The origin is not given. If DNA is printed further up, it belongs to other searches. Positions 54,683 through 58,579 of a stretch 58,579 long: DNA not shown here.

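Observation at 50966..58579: Secreted cysteine-rich ORF of at least 2,538 codons running off the window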

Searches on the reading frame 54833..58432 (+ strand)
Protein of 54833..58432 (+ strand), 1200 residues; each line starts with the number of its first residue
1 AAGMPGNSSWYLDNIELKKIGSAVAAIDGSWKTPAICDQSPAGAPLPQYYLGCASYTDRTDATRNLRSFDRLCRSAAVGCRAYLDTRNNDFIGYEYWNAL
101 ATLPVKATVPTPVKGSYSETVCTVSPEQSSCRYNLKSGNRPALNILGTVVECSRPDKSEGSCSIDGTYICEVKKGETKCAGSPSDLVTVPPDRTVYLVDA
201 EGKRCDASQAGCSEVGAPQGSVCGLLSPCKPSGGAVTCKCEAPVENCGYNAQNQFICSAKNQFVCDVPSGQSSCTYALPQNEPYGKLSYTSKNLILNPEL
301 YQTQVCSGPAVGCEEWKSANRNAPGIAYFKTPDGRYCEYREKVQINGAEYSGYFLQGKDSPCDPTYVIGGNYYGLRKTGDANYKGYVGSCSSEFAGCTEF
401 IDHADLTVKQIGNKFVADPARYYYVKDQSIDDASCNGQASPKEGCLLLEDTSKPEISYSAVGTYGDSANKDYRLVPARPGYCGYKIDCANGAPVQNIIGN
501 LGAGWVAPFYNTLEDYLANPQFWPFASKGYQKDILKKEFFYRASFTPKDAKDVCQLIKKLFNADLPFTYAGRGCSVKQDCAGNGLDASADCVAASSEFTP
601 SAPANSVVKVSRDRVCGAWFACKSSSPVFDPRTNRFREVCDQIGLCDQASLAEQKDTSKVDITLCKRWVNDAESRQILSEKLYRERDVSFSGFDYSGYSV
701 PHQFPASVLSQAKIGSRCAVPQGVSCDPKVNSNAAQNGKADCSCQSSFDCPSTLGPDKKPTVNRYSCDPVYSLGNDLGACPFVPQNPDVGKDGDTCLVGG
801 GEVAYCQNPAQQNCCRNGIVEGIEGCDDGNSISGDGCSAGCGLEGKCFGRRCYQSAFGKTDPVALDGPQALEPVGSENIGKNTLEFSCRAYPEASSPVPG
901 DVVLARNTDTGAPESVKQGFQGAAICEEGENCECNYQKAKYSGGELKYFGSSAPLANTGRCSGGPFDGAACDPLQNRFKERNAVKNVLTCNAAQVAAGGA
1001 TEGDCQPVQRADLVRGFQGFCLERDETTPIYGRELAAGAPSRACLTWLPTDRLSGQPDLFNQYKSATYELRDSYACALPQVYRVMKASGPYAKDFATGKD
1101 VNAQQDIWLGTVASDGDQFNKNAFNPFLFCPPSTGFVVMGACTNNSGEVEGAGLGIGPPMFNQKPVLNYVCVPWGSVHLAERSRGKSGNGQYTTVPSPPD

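Call 66: predict_structure(alignment_id=A3)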
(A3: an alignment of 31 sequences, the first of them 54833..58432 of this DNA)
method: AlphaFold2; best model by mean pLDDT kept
length: 1200 residues; sequences in the alignment: 31
mean_pLDDT: 55.9   pTM: 0.36
mean pLDDT of the five models: 55.9, 54.8, 52.4, 52.2, 50.8
residues with pLDDT >= 90: 32; 70-90: 315; 50-70: 319; < 50: 534
segments of 3 or more residues with pLDDT < 50: 1-34, 45-53, 56-59, 66-91, 192-216, 280-284, 291-327, 329-335, 374-395, 408-411, 413-416, 492-508, 523-527, 529-543, 597-600, 612-617, 630-636, 650-663, 686-699, 734-740, 800-840, 862-887, 978-987, 994-997, 1023-1030, 1032-1046, 1049-1051, 1055-1169, 1171-1200
pLDDT, mean of each block of 10 residues (from residue 1): 24 25 29 49 46 46 46 31 32 71 90 83 91 73 69 83 87 89 72 37 40 47 86 87 66 61 84 73 50 36 28 41 44 51 83 68 64 47 38 54 58 52 58 70 73 75 72 78 73 44 43 57 47 44 53 74 69 77 59 60 68 45 60 49 61 40 56 57 46 41 64 71 58 47 72 56 67 76 70 72 45 39 36 40 75 72 39 28 41 66 75 70 77 77 84 73 76 59 49 52 79 63 47 36 48 45 29 29 36 40 38 36 38 45 32 29 39 36 26 27
secondary structure, 60 per line:
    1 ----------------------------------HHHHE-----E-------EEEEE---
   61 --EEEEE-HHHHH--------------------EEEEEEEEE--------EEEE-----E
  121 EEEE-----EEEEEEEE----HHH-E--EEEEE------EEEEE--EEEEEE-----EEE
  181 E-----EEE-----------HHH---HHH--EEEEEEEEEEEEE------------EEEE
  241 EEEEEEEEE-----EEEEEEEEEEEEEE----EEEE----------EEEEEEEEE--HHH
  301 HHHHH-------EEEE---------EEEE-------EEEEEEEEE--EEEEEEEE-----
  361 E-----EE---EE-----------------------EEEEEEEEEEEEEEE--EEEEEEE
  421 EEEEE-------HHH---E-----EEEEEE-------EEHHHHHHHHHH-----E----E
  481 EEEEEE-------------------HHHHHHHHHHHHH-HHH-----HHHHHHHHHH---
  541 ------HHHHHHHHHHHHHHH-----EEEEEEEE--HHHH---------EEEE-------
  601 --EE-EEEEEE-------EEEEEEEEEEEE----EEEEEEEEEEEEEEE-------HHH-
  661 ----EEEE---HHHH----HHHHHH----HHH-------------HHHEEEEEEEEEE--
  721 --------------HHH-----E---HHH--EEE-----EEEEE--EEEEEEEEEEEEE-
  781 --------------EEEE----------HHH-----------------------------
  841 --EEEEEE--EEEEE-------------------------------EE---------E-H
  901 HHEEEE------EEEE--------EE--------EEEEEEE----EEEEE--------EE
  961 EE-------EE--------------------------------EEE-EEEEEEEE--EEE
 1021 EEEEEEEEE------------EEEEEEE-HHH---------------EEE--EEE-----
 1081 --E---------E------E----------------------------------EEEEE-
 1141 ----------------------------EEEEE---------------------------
elements in order (helices of 4 or more, strands of 3 or more residues): H35-38 E53-57 E63-67 H69-73 E94-102 E111-114 E120-124 E130-137 E149-153 E160-164 E167-172 E178-181 E187-189 E212-224 E237-249 E255-268 E273-276 E287-295 H298-305 E313-316 E326-329 E337-345 E348-355 E397-411 E414-425 E445-450 H460-469 E480-486 H506-518 H528-537 H547-561 E567-574 H577-580 E590-593 E606-611 E619-630 E635-649 E665-668 H672-675 H680-685 E709-718 E752-754 E760-764 E767-779 E795-798 E843-848 E851-855 E903-906 E913-916 E935-941 E946-950 E959-962 E1004-1006 E1008-1015 E1018-1029 E1042-1048 E1068-1070 E1073-1075 E1135-1139 E1169-1173

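Call 69: fold_search(model_id=the predicted structure, library=pdb)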
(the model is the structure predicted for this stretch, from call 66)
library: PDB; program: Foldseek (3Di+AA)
matches with E <= 10: 64; with E <= 0.001: 0
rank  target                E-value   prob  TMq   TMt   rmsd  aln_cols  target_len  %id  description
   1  9a7d_A                1.8e-01  0.03  0.04  0.06  30.3       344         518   10  Integrative model of YRVJ-YACD by crosslinking MS and deep learning (released 2024-09-18)
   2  8suw_P                9.7e-01  0.03  0.03  0.06  21.5       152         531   12  E. coli SIR2-HerA complex (dodecamer SIR2 bound 4 protomers of HerA) (released 2024-03-27)
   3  4qsk_A                1.0e+00  0.01  0.03  0.03  20.3       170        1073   15  Crystal Structure of L. monocytogenes Pyruvate Carboxylase in complex with Cyclic-di-AMP (released 2014-10-29)
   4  9yx2_A                1.4e+00  0.01  0.03  0.06  23.4       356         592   12  Structure of the long chain acyl-CoA carboxylase complex from Mycobacterium smegmatis with ATP, bicarbonate, and propi (released 2025-11-26)
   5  6rao_I                1.4e+00  0.01  0.04  0.07  16.3       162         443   10  Cryo-EM structure of the anti-feeding prophage (AFP) baseplate, 6-fold symmetrised (released 2019-04-17)
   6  8sub_N                1.6e+00  0.03  0.03  0.06  19.4       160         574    9  E. coli SIR2-HerA complex (dodecamer SIR2 pentamer HerA) (released 2023-12-27)
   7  5wbf_C                1.9e+00  0.03  0.02  0.08  16.4        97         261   16  Double CACHE (dCACHE) sensing domain of TlpC chemoreceptor from Helicobacter pylori (released 2017-11-08)
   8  8sub_M                1.9e+00  0.03  0.03  0.06  19.6       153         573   11  E. coli SIR2-HerA complex (dodecamer SIR2 pentamer HerA) (released 2023-12-27)
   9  4npk                  2.2e+00  0.02  0.06  0.14  19.1       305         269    9  Extended-Synaptotagmin 2, C2A- and C2B-domains, calcium bound (released 2014-01-29)
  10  4qsh_D                2.2e+00  0.01  0.03  0.03  20.5       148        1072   15  Crystal Structure of L. monocytogenes Pyruvate Carboxylase in complex with Cyclic-di-AMP (released 2014-10-29)
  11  4qsh_A                2.3e+00  0.01  0.03  0.03  20.5       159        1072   14  Crystal Structure of L. monocytogenes Pyruvate Carboxylase in complex with Cyclic-di-AMP (released 2014-10-29)
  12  7w4r                  2.4e+00  0.02  0.04  0.10  20.7       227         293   11  Structure of the M. tuberculosis HtrA N269A mutant at room-temperature (released 2022-12-07)
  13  5wbf_A                2.7e+00  0.02  0.03  0.09  17.8       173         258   10  Double CACHE (dCACHE) sensing domain of TlpC chemoreceptor from Helicobacter pylori (released 2017-11-08)
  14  3v0a_B                2.8e+00  0.01  0.04  0.04  26.0       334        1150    8  2.7 angstrom crystal structure of BoNT/Ai in complex with NTNHA (released 2012-03-14)
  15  8z7p_A                2.8e+00  0.01  0.03  0.03  25.2       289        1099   12  Cryo-EM structure of SARS-CoV-2 S trimer in the early fusion intermediate conformation (E-FIC) (released 2025-02-05)
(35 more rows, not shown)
